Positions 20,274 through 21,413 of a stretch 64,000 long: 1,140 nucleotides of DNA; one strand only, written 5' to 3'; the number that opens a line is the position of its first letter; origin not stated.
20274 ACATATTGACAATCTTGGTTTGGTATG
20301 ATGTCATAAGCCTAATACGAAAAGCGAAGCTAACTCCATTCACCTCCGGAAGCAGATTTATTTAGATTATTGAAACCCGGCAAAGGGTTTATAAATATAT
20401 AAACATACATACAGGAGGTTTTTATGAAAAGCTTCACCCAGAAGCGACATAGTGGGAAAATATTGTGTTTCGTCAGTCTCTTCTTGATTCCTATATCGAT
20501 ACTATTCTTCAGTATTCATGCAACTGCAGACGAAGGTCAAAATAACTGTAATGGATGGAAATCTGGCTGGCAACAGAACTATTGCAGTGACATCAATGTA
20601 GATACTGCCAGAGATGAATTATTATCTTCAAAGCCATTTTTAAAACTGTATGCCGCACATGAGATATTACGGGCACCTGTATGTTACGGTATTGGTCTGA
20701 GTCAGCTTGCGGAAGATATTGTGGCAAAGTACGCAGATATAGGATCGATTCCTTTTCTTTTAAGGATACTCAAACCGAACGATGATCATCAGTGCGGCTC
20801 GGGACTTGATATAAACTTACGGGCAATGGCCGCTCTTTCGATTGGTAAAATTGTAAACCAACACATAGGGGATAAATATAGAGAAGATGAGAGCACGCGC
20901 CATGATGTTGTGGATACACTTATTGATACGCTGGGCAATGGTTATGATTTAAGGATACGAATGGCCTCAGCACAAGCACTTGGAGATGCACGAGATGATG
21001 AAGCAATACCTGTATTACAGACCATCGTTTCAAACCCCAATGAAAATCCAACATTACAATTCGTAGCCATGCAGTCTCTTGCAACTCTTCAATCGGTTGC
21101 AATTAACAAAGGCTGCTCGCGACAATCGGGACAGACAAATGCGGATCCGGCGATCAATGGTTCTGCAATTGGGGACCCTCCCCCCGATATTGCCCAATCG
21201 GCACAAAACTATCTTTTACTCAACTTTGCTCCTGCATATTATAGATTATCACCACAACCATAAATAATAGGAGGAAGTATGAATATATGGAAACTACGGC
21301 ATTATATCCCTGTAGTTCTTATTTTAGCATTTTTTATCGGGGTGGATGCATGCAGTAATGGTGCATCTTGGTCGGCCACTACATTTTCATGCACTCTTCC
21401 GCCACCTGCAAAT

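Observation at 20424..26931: Tightly coupled operon of three exported proteins: HEAT-repeat protein, 1546-aa giant, 7-bladed NHL lipoprotein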

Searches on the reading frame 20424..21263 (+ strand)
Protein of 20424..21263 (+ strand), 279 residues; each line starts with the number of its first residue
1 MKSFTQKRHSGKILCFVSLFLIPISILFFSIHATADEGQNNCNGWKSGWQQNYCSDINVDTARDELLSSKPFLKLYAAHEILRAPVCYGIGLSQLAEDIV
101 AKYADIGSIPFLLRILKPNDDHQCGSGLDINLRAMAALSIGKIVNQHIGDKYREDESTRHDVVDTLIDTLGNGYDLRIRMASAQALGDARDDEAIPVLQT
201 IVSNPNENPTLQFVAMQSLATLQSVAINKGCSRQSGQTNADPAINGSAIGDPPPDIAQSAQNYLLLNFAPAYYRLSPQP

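Call 8: search_protein_families(library=pfam, proteins=[window:20424-21263:+], max_evalue=0.1)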
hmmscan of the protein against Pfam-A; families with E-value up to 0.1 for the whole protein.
window:20424-21263:+ (279 aa): 4 families
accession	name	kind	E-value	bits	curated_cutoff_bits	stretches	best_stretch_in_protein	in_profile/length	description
PF13646.12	HEAT_2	-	5.6e-08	33.4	27.7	1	129-219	13-87/88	HEAT repeats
PF01347.28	Vitellogenin_N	-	0.0019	17.3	24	1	131-224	426-525/590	Lipoprotein amino terminal region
PF03130.22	HEAT_PBS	-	0.0022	18.8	20.9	1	178-200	1-23/27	PBS lyase HEAT-like repeat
PF04221.18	RelB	-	0.037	14.4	22.4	0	88-120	23-55/82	RelB antitoxin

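Call 9: search_protein_families(library=ncbifam, proteins=[window:20424-21263:+], max_evalue=0.1)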
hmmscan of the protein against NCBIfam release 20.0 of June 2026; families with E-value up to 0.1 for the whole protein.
window:20424-21263:+ (279 aa): 1 family
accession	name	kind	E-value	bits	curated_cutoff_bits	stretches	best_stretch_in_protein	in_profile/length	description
NF058502.1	phyc_lyase_CpcE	equivalog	0.015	14.8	330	1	160-206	72-117/260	C-phycocyanin alpha-cysteine-84 phycocyanobilin lyase subunit CpcE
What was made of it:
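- On Phycobilin lyase CpcE/F: NF058502 at 14.8 bits against a cut-off of 330 (call 9).
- Closest known: PBS-lyase-type HEAT repeat proteins. Different: It has no lyase partner and scores far below the CpcE equivalog cut-off (14.8 against 330, call 9).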

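Call 29: find_homologous_proteins(query=window:20424-21263:+)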
Query window:20424-21263:+ (279 aa): 8 proteins with E <= 0.001 among 688 candidates.
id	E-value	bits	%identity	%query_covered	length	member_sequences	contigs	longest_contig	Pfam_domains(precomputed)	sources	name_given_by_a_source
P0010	1.7e-184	629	100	100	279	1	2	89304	PF13646.13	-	-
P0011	6.0e-159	546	88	100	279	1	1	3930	PF13646.13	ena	-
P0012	2.7e-144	498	83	100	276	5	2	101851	PF13646.13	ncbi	-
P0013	7.8e-140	483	81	96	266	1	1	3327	PF13646.13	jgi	jgi:hypothetical protein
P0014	4.5e-96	340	62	97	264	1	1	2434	PF13646.13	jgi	jgi:HEAT repeat protein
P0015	9.8e-95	335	62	93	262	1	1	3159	PF13646.13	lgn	-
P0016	1.3e-85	305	57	97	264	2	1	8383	PF03130.23,PF13646.13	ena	-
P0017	5.0e-81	290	56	93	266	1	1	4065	PF13646.13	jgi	-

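Call 30: find_encoding_contigs(protein=P0013, flank=10000, max_places=3)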
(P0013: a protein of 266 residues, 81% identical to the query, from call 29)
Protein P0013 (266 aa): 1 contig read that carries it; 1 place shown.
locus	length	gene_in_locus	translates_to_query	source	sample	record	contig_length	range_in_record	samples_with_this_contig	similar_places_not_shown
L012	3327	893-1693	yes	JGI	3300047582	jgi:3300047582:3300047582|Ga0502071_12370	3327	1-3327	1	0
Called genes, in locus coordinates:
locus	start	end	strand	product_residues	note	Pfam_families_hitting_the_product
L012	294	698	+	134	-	PF20586:DUF6788 (weak)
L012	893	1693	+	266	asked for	PF13646:HEAT_2 (weak)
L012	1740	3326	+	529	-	?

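Call 31: find_encoding_contigs(protein=P0014, flank=10000, max_places=3)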
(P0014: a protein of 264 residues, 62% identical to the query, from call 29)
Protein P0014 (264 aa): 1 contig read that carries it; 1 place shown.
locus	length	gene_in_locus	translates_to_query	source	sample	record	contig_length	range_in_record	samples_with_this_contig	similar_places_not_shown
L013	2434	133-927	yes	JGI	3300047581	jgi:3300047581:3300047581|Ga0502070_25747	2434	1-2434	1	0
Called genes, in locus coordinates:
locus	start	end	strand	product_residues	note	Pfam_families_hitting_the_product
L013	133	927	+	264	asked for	PF13646:HEAT_2 (weak)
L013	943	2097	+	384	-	-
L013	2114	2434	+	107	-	?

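Call 32: find_encoding_contigs(protein=P0015, flank=10000, max_places=3)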
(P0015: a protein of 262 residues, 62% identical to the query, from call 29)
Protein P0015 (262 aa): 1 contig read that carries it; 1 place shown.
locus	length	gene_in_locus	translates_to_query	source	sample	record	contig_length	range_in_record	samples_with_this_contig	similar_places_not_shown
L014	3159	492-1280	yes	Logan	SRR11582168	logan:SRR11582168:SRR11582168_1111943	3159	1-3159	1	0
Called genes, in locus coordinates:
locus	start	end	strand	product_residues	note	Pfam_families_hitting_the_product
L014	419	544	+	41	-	-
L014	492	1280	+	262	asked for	PF13646:HEAT_2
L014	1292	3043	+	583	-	-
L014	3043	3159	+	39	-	?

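Call 33: find_encoding_contigs(protein=P0017, flank=10000, max_places=3)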
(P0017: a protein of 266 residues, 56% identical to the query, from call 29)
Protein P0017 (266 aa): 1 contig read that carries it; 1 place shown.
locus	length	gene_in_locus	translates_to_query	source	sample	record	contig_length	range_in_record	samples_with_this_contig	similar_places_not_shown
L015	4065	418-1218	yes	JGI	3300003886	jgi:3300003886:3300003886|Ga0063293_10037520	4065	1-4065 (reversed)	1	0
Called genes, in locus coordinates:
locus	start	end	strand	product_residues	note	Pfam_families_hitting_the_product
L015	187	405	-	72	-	-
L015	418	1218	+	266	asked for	PF13646:HEAT_2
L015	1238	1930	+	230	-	-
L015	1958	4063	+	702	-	?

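Call 62: find_related_loci(query=A5, collection=metagenome_contigs, flank=10000)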
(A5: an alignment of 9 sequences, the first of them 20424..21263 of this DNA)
Query A5 (279 aa) in metagenome_contigs; peptide patterns used: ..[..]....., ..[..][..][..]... (x = any residue, [..] = any of these).
316 stretches matched a pattern, but none encodes a relative of the query by tblastn (E <= 1e-3).

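Call 66: search_protein_families(library=padloc, proteins=[window:20424-21263:+], max_evalue=0.1)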
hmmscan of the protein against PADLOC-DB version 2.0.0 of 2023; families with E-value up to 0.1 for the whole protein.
window:20424-21263:+ (279 aa): 1 family
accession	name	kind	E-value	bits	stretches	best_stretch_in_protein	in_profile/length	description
PDLC02973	WGR_XIII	-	0.016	11.7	1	160-225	127-190/973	-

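Call 67: search_protein_families(library=phrogs, proteins=[window:20424-21263:+], max_evalue=0.1)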
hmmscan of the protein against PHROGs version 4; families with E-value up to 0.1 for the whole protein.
window:20424-21263:+ (279 aa): 0 families

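Call 90: search_solved_structures(query=A5, max_evalue=1, show_alignments=1)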
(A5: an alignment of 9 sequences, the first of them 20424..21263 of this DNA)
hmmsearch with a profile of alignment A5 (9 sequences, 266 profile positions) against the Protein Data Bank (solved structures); distinct sequences matched with E-value up to 1: 25.
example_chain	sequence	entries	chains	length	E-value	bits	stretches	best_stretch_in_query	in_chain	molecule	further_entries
9sah_A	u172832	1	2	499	1.5e-13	54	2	149-195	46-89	E4-NB2 synthetic fusion protein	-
4zv6_A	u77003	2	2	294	1.3e-12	50.9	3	145-192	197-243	AlphaRep-7 | alpha-Rep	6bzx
6ft5_A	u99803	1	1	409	5.7e-12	48.7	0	146-190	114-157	alphaRep A3_A3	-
6fsq_A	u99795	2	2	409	2.7e-11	46.6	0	146-190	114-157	alphaRep A3_bGFPD | A3_bGFPD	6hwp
4xl5_C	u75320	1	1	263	4.5e-09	39.2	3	147-191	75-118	bGFP-A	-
6gwc_C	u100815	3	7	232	2.1e-07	33.8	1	145-206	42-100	iE5 ALPHAREP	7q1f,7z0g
7p0h_A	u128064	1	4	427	3.6e-07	33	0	148-204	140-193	Helicobacter pylori ComF fused to an artificial alphaREP crystallization helper (named B2)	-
3ltj_A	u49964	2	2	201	1.4e-06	31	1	146-189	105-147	AlphaRep-4 | bA3-2: binder of A3 protein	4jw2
9rhz_A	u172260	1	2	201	1.8e-06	30.7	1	147-194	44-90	ALPHAREP bE5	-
3ltm_A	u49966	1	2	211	3.5e-06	29.8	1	146-190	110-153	Alpha-Rep4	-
8aw4_A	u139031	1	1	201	4e-06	29.6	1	146-204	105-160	ALPHAREP bB-E3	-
8aw4_B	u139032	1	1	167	1.1e-05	28.2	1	139-195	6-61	ALPHAREP bGFPD-YY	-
5dcq_A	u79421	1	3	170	2.4e-05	27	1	146-192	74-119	artificial repeat proteins (alphaREP3)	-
4xvp_D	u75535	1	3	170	4.3e-05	26.2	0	148-189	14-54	BGFP-C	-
6gx7_E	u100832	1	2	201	0.00026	23.6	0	146-192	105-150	iiiA5 ALPHAREP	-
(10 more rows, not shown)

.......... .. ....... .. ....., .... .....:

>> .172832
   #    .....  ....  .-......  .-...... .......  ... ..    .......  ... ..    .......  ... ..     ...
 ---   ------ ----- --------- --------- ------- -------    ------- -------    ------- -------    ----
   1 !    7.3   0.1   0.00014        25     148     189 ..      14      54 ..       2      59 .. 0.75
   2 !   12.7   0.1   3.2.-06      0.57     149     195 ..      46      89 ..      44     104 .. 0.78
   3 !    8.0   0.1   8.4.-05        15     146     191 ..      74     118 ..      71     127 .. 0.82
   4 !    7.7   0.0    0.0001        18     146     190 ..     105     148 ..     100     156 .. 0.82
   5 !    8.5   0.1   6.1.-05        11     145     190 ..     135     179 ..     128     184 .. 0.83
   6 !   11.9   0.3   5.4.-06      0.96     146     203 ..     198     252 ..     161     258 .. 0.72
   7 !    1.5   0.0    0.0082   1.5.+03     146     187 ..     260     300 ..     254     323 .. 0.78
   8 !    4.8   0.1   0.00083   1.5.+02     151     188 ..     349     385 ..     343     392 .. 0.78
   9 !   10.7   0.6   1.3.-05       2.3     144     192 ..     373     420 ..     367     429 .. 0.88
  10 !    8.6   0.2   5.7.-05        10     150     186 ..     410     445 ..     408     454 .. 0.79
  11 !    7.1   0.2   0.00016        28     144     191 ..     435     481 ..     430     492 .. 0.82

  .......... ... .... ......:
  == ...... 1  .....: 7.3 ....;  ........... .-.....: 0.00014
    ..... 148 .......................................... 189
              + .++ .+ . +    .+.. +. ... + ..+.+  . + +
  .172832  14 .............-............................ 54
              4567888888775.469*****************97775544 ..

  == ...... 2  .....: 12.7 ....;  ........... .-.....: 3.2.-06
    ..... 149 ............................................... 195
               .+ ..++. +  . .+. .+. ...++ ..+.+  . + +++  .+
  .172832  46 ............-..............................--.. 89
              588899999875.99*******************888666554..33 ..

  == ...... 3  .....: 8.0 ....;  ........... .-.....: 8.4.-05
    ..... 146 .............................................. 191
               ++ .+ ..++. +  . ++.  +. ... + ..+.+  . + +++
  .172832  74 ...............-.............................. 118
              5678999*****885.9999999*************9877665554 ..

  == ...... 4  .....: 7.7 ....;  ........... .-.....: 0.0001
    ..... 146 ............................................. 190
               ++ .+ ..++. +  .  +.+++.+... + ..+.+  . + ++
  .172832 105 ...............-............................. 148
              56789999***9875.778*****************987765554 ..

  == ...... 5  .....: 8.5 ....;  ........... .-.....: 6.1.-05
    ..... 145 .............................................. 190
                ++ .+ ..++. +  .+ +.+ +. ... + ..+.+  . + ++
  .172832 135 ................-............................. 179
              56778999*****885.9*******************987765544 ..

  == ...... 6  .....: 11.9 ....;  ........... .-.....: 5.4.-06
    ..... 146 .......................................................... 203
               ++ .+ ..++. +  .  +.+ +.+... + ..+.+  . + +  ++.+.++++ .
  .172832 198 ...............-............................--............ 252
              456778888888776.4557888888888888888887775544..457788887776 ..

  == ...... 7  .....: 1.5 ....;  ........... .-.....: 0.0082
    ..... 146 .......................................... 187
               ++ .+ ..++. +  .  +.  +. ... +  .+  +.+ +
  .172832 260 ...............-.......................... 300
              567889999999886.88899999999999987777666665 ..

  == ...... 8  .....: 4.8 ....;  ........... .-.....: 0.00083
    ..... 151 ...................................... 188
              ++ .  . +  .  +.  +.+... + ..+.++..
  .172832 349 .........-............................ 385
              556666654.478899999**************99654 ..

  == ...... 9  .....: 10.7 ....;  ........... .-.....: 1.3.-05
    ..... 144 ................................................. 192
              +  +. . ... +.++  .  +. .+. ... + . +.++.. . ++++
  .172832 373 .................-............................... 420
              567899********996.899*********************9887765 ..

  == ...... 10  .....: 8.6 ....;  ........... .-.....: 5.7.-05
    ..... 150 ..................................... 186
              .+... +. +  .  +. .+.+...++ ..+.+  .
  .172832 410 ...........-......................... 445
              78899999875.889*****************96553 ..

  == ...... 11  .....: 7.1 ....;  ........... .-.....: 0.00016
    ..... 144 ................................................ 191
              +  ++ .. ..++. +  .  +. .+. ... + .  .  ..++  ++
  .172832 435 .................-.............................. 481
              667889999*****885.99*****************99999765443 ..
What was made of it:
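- On PBS-type HEAT repeat proteins (Pfam HEAT_2 / HEAT_PBS): HEAT_2 at 33.4 bits against 27.7 (call 8). alphaRep structures at 1.5e-13 (call 90).
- Closest known: PBS-lyase-type HEAT repeat proteins. Same: Two to three canonical repeats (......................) above the Pfam threshold (calls 8, 90).
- Checked: HEAT: Pfam HEAT_2 at 33.4 bits against a cut-off of 27.7 (call 8); alphaRep/PBS-HEAT structures at 1.5e-13 (call 90).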
